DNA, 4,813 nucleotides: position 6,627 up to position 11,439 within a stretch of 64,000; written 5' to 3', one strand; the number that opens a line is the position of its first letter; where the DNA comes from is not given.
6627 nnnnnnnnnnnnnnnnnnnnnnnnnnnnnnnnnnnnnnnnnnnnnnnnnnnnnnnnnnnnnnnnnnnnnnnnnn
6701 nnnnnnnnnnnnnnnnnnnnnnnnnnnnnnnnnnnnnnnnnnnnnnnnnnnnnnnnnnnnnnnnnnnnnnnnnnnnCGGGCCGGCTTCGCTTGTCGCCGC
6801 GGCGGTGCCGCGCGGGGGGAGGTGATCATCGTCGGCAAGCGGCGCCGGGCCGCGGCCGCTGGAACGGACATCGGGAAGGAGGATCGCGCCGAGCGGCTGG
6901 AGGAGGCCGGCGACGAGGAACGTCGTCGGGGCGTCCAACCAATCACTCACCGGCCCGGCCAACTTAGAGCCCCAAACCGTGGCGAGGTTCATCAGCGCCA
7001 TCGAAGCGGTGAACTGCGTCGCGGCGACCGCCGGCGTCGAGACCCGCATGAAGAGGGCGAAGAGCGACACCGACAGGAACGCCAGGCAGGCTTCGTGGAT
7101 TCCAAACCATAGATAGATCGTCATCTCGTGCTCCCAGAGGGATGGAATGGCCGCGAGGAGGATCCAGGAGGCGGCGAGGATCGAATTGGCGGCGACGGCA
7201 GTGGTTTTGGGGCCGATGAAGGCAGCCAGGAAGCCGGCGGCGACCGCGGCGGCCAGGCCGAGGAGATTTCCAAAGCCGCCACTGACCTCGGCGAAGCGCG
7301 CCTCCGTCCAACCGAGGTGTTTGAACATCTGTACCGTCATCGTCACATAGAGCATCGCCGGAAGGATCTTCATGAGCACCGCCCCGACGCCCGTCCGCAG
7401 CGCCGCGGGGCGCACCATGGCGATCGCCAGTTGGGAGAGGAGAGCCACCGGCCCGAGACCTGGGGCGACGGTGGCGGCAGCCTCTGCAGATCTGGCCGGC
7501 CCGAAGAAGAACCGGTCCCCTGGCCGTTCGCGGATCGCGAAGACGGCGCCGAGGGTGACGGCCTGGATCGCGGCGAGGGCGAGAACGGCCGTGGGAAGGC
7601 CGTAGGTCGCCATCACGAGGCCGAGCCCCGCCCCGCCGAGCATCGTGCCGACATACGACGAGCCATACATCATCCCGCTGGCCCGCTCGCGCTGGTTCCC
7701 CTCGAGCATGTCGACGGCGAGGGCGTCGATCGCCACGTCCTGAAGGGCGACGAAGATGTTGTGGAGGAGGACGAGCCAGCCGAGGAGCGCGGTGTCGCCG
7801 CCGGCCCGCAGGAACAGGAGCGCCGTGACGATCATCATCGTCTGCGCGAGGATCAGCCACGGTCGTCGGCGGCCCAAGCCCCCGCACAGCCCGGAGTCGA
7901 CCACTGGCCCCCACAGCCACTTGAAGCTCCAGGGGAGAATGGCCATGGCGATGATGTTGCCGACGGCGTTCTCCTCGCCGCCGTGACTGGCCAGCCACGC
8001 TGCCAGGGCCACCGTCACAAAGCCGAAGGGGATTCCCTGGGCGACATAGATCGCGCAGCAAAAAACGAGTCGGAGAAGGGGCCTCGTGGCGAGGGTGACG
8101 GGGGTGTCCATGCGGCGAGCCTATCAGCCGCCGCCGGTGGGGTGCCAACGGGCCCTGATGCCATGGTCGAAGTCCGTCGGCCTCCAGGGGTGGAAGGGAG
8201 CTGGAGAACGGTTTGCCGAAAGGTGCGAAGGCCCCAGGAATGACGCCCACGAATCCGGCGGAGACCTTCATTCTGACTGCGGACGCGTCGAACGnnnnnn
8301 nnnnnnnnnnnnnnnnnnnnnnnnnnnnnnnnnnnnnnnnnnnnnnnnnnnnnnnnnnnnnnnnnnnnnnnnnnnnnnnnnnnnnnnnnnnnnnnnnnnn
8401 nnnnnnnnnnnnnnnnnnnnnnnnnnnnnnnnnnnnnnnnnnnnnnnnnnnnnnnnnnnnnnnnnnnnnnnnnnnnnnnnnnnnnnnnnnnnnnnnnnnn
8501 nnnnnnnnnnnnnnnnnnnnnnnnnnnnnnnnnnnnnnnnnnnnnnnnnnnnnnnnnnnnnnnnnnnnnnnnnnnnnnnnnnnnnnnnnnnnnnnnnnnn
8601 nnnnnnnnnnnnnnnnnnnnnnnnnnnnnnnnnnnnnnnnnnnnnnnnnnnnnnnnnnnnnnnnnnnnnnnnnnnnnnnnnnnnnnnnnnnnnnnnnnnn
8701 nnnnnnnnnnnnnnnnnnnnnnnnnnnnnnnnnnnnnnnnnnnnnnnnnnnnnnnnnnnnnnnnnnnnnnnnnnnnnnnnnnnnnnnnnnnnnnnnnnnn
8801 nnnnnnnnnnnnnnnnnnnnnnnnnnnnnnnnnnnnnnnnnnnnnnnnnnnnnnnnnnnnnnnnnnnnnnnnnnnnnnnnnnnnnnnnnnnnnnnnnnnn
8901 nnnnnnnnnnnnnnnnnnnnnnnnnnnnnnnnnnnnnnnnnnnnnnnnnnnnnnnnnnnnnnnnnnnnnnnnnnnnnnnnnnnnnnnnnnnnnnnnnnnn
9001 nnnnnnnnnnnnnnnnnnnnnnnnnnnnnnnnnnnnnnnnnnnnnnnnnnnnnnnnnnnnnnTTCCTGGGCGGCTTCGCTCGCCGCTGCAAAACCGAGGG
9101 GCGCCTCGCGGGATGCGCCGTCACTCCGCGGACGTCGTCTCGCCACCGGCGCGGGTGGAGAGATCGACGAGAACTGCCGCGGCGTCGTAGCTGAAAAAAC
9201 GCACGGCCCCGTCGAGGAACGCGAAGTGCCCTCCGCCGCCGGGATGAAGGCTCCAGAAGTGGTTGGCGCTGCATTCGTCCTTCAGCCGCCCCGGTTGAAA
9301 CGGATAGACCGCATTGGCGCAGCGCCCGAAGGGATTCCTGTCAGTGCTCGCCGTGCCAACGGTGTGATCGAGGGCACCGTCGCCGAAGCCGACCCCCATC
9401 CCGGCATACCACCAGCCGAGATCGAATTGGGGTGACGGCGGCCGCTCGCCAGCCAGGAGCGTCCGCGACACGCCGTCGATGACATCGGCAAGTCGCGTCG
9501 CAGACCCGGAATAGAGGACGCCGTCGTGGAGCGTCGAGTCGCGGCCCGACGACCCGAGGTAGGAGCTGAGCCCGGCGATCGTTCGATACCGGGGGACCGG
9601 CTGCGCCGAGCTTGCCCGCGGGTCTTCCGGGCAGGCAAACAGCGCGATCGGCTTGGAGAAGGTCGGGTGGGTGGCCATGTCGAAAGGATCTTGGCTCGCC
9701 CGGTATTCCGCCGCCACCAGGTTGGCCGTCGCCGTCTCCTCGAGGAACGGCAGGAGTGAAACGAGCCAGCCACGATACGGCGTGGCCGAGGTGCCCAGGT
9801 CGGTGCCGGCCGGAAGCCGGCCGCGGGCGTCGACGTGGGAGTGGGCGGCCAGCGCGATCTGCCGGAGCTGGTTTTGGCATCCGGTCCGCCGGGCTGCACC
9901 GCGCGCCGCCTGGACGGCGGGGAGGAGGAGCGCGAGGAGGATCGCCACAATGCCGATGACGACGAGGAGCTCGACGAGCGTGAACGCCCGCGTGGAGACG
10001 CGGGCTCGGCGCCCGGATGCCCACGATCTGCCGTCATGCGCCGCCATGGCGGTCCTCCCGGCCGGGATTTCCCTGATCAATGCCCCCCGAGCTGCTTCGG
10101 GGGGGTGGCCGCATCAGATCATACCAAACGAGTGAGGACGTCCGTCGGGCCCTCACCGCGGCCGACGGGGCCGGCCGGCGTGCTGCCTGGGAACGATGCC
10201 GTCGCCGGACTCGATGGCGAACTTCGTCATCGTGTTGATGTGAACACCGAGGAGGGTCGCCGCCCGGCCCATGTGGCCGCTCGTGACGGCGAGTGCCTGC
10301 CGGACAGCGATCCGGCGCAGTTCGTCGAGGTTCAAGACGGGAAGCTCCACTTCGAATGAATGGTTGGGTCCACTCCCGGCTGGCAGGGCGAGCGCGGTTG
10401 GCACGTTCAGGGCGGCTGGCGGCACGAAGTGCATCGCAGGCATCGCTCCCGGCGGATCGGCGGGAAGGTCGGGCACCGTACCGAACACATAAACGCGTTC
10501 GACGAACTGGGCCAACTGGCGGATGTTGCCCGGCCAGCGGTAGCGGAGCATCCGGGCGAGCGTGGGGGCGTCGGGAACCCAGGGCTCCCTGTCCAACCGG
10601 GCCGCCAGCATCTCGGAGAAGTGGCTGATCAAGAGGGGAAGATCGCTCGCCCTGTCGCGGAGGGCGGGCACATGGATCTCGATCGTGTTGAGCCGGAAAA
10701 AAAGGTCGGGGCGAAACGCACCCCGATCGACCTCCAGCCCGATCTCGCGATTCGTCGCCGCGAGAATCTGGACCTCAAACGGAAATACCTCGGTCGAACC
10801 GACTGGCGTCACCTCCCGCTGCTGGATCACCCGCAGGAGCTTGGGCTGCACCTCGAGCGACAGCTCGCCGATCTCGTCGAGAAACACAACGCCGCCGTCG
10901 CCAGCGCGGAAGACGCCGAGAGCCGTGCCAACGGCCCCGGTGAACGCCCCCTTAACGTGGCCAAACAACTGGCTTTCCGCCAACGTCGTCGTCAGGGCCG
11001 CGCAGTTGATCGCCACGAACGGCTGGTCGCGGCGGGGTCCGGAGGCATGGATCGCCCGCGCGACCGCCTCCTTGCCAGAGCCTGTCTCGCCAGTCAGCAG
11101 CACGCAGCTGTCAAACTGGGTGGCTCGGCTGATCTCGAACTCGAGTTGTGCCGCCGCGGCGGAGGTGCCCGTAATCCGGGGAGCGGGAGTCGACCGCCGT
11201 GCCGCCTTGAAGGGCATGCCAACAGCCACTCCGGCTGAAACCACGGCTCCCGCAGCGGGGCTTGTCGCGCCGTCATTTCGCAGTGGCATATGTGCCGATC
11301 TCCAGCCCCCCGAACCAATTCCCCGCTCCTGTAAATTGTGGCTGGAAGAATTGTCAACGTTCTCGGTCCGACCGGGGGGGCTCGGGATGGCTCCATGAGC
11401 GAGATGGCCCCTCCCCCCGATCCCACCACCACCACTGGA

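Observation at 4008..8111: MFS permease fused in one ORF to a glycoside hydrolase and two discoidin domains via a retained signal-peptide-like 13th helix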

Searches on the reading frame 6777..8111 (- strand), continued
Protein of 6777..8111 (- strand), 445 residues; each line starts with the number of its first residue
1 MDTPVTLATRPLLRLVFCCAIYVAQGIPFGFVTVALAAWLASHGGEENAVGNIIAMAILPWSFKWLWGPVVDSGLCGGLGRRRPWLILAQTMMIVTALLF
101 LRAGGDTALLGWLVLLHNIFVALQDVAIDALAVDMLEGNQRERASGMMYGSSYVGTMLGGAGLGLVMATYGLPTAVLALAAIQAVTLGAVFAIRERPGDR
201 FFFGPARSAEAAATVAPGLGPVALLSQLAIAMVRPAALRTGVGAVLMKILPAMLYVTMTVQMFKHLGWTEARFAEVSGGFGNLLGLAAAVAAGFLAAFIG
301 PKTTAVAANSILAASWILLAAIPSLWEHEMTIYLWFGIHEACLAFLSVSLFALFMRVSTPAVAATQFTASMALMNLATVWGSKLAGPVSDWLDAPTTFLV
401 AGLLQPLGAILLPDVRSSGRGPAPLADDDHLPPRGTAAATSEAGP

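Call 61: search_protein_families(library=ncbifam, proteins=[L081:324-1889:-, L081:1886-2857:-, L081:2854-3780:-, L081:3935-5086:+, L081:5083-5367:+, L081:5360-6673:+, L081:6670-7983:+], max_evalue=1e-10)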
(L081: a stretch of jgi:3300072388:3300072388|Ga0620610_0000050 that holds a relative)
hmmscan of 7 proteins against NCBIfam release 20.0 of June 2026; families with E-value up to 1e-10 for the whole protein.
L081:324-1889:- (521 aa): 35 families (the best 25 are shown)
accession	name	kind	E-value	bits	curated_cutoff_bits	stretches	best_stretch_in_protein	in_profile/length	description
NF052305.1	DioxValDhHalo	equivalog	2.1e-35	122.5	750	1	7-322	8-311/483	2,5-dioxovalerate dehydrogenase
NF008869.0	PRK11904.1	equivalog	8.6e-30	103.3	747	1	21-317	565-853/1042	bifunctional proline dehydrogenase/L-glutamate gamma-semialdehyde dehydrogenase PutA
NF042993.1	AlphKGSA_gudD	equivalog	1.1e-29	103.6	770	1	8-320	8-308/481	alpha-ketoglutaric semialdehyde dehydrogenase GucD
TIGR01238.1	D1pyr5carbox3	equivalog_domain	1.5e-28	99.6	485.2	1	43-314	75-325/500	L-glutamate gamma-semialdehyde dehydrogenase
NF006992.0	PRK09457.1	subfamily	2.9e-27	95.5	514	1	8-457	5-442/487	succinylglutamate-semialdehyde dehydrogenase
NF006916.0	PRK09407.1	equivalog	3.8e-26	91.8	521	1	25-425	40-435/526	succinic semialdehyde dehydrogenase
NF010000.0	PRK13473.1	subfamily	7.1e-26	90.9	615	1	7-322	6-307/475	aminobutyraldehyde dehydrogenase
TIGR02299.1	HpaE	equivalog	1.1e-24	86.8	638.35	1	7-322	4-305/488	5-carboxymethyl-2-hydroxymuconate semialdehyde dehydrogenase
NF050026.1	AcaldDHExaC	equivalog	7.6e-24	84.2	900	1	8-322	20-325/503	acetaldehyde dehydrogenase ExaC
NF008772.0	PRK11809.1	equivalog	2.6e-23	81.6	1750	1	42-315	682-937/1318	trifunctional transcriptional regulator/proline dehydrogenase/L-glutamate gamma-semialdehyde dehydrogenase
NF002852.0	PRK03137.1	subfamily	3e-23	82.4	648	1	24-296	55-322/514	L-glutamate gamma-semialdehyde dehydrogenase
TIGR03240.1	arg_catab_astD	equivalog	8.3e-23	80.9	579.3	1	8-456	3-439/484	succinylglutamate-semialdehyde dehydrogenase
TIGR03216.1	OH_muco_semi_DH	equivalog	2.6e-22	79.1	693.25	1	20-322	15-310/481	2-hydroxymuconic semialdehyde dehydrogenase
NF007497.0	PRK10090.1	equivalog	6.3e-22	78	500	1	6-373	9-376/480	aldehyde dehydrogenase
TIGR01237.1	D1pyr5carbox2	equivalog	2.8e-21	75.9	659.65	1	42-315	69-340/511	L-glutamate gamma-semialdehyde dehydrogenase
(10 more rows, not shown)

L081:1886-2857:- (323 aa): 6 families
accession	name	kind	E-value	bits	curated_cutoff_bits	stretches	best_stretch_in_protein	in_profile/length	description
NF052296.1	HdxProlEpimProt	equivalog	4e-103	345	450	1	12-321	2-308/309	4-hydroxyproline epimerase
NF010577.0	PRK13970.1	equivalog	4.6e-87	292.2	442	1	10-321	4-309/311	4-hydroxyproline epimerase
NF010578.0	PRK13971.1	equivalog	1.4e-45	155.8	376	1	12-321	7-330/333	4-hydroxyproline epimerase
NF010576.0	PRK13969.1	equivalog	1.7e-37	129.1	556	1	11-320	7-331/335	proline racemase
NF045511.1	TransHydProDhtase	equivalog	6e-34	117.6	540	1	11-320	7-331/335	trans-3-hydroxy-L-proline dehydratase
NF047722.1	T3LHypDht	equivalog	2.8e-19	69.4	550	1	12-320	8-332/341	trans-3-hydroxy-L-proline dehydratase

L081:2854-3780:- (308 aa): 7 families
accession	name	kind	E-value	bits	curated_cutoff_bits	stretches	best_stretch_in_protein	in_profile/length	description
TIGR00674.1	dapA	equivalog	1.1e-51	175.4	206.15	1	8-284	2-279/286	4-hydroxy-tetrahydrodipicolinate synthase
TIGR02313.1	HpaI-NOT-DapA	exception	1.1e-35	122.8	396.7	1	6-237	2-235/294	2,4-dihydroxyhept-2-ene-1,7-dioic acid aldolase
NF002958.0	PRK03620.1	subfamily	1.1e-34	119.7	278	1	7-293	13-301/307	5-dehydro-4-deoxyglucarate dehydratase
TIGR03249.1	KdgD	equivalog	1.4e-29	103.1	373.95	1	6-290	10-297/299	5-dehydro-4-deoxyglucarate dehydratase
NF003164.0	PRK04147.1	equivalog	7.8e-29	100.9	281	1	4-285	3-284/294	N-acetylneuraminate lyase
TIGR00683.1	nanA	equivalog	2.9e-27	95.8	382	1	6-255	2-251/293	N-acetylneuraminate lyase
NF040954.1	Arch_KDGaldase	equivalog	2.9e-20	72.8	390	1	13-292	8-282/288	bifunctional 2-dehydro-3-deoxy-phosphogluconate/2-dehydro-3-deoxy-6-phosphogalactonate aldolase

L081:3935-5086:+ (383 aa): 11 families
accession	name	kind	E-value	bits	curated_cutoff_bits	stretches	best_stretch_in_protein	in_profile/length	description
TIGR02352.1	thiamin_ThiO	equivalog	7.8e-47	160.1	250.8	1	5-356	1-349/351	glycine oxidase ThiO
NF001933.0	PRK00711.1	subfamily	3.5e-33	115.3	383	1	60-374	111-419/429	D-amino acid dehydrogenase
TIGR03364.1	HpnW_proposed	hypoth_equivalog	6.4e-31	107.7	285.1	1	3-210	1-203/365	TIGR03364 family FAD-dependent oxidoreductase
NF002480.1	PRK01747.1-1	equivalog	1.5e-25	89.7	540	1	4-363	250-626/645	bifunctional tRNA (5-methylaminomethyl-2-thiouridine)(34)-methyltransferase MnmC2/FAD-dependent 5-carboxymethylaminomethyl-2-thiouridine(34)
TIGR03197.1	MnmC_Cterm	equivalog_domain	2.3e-25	89.5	174.2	1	4-363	1-381/400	FAD-dependent 5-carboxymethylaminomethyl-2-thiouridine(34) oxidoreductase MnmC1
NF009074.0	PRK12409.1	equivalog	3.2e-19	69.4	494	1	71-354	121-403/410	D-amino acid dehydrogenase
NF040813.1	pro_dh_Thprot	equivalog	1.4e-13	50.7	600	0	151-355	168-349/362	D-proline dehydrogenase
NF008425.0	PRK11259.1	equivalog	1.9e-13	50.1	257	1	2-371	4-375/377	N-methyl-L-tryptophan oxidase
TIGR01373.1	soxB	subfamily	2.8e-12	46.2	529.45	0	3-128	31-158/407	sarcosine oxidase subunit beta family protein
NF033460.1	glycerol3P_ox_II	equivalog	6.3e-12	45.3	460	1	3-202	2-206/361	type 2 glycerol-3-phosphate oxidase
TIGR03329.1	Phn_aa_oxid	hypoth_equivalog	3.4e-11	42.6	632.8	0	3-356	25-393/460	putative aminophosphonate oxidoreductase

L081:5083-5367:+ (94 aa): 0 families

L081:5360-6673:+ (437 aa): 1 family
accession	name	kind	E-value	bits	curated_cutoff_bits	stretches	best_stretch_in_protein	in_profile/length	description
TIGR01372.1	soxA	subfamily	4.3e-20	71.1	1164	1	13-395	169-559/996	sarcosine oxidase subunit alpha family protein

L081:6670-7983:+ (437 aa): 4 families
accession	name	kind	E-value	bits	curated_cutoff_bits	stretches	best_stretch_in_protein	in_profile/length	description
NF008131.0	PRK10879.1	equivalog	1.3e-73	248.3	465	1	11-429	6-435/438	Xaa-Pro aminopeptidase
NF040821.1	dipep_PepQ_Arch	equivalog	1.4e-30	106.5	630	1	165-408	109-335/346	Xaa-Pro dipeptidase PepQ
NF007310.0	PRK09795.1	equivalog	1.1e-29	103.4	393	1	174-408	123-345/361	aminopeptidase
NF010133.0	PRK13607.1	equivalog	3.2e-27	95.5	339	1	171-368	154-349/443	Xaa-Pro dipeptidase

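Call 65: find_encoding_contigs(protein=P0237, flank=8000, max_places=2)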
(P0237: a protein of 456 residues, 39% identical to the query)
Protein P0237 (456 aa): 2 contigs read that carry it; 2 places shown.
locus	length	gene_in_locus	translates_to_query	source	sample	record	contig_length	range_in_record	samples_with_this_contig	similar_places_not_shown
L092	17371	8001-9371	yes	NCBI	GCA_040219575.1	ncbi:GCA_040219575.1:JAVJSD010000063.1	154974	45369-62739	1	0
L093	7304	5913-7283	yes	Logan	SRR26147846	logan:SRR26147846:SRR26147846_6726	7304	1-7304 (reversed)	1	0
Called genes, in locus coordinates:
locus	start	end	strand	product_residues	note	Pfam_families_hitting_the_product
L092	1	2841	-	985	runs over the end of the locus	PF07635:PSCyt1, PF07583:PSCyt2, PF25275:Golvesin_C, PF07587:PSD1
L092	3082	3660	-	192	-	PF00578:AhpC-TSA, PF08534:Redoxin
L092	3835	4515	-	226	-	PF06439:3keto-disac_hyd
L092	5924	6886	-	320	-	PF05544:Pro_racemase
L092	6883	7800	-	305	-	PF00701:DHDPS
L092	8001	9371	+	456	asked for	PF07690:MFS_1, PF13000:Acatn, PF03092:BT1, PF07690:MFS_1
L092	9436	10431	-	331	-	PF04909:Amidohydro_2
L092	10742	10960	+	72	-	PF07866:DUF1653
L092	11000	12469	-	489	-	PF07394:DUF1501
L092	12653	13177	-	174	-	PF00403:HMA (weak)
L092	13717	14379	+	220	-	PF00702:Hydrolase, PF12710:HAD (weak), PF13419:HAD_2, PF13242:Hydrolase_like (weak)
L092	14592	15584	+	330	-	PF02445:NadA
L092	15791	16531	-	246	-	PF00753:Lactamase_B, PF12706:Lactamase_B_2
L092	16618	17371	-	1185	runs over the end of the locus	PF05359:DUF748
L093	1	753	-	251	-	?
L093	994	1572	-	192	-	PF00578:AhpC-TSA, PF08534:Redoxin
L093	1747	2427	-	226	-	PF06439:3keto-disac_hyd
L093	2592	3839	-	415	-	PF00070:Pyr_redox (faint), PF01266:DAO, PF02558:ApbA (faint), PF03486:HI0933_like (faint), PF07992:Pyr_redox_2 (weak), PF13450:NAD_binding_8 (weak)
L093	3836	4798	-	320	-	PF05544:Pro_racemase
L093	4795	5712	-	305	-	PF00701:DHDPS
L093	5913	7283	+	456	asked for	PF07690:MFS_1, PF13000:Acatn, PF03092:BT1, PF07690:MFS_1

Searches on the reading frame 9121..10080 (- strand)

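Call 13: search_protein_families(library=pfam, proteins=[window:9121-10080:-], max_evalue=0.001)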
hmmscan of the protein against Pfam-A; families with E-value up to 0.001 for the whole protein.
window:9121-10080:- (319 aa): 2 families
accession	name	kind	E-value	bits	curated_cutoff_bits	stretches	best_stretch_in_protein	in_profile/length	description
PF07596.16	SBP_bac_10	-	1.5e-36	127.3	23.3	1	57-298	1-263/268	Protein of unknown function (DUF1559)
PF07963.17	N_methyl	-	3.3e-05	23.7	21.2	1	30-53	4-27/27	Prokaryotic N-terminal methylation motif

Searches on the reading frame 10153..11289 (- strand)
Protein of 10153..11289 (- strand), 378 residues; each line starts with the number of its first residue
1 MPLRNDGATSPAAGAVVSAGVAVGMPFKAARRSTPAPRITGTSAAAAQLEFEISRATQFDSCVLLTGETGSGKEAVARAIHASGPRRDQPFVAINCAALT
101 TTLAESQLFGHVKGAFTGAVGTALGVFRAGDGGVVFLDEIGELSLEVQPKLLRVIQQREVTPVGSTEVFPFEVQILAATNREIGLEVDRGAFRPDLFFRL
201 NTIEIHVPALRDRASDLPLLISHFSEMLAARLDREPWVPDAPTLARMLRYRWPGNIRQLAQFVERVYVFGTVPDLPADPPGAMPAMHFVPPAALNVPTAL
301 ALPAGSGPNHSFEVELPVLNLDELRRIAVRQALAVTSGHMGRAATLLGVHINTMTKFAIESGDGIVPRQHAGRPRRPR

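Call 13: search_protein_families(library=pfam, proteins=[window:10153-11289:-], max_evalue=0.001)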
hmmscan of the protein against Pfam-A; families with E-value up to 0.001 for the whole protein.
window:10153-11289:- (378 aa): 9 families
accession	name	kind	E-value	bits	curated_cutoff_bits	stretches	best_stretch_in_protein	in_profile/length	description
PF00158.32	Sigma54_activat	-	4.6e-59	199.3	20.2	1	40-206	2-168/168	Sigma-54 interaction domain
PF14532.12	Sigma54_activ_2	-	4.4e-16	59.8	25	1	41-210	2-138/138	Sigma-54 interaction domain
PF25601.1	AAA_lid_14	-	9.4e-14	51.5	27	1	211-269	1-59/87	AAA+ ATPase lid domain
PF07728.20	AAA_5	-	7.2e-09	36.2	22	1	63-181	2-123/139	AAA domain (dynein-related subfamily)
PF07724.20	AAA_2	-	1.2e-05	25.8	27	1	63-162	6-106/166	AAA domain (Cdc48 subfamily)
PF00004.35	AAA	-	5.8e-05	24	21.2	1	63-181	1-110/131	ATPase family associated with various cellular activities (AAA)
PF01078.27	Mg_chelatase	-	0.00031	20.6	20.3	0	118-180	89-157/207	Magnesium chelatase, subunit ChlI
PF13191.12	AAA_16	-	0.00032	21.7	32.6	1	50-115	13-85/167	AAA ATPase domain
PF02954.25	HTH_8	-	0.00044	20.4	22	1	328-355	9-36/42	Bacterial regulatory protein, Fis family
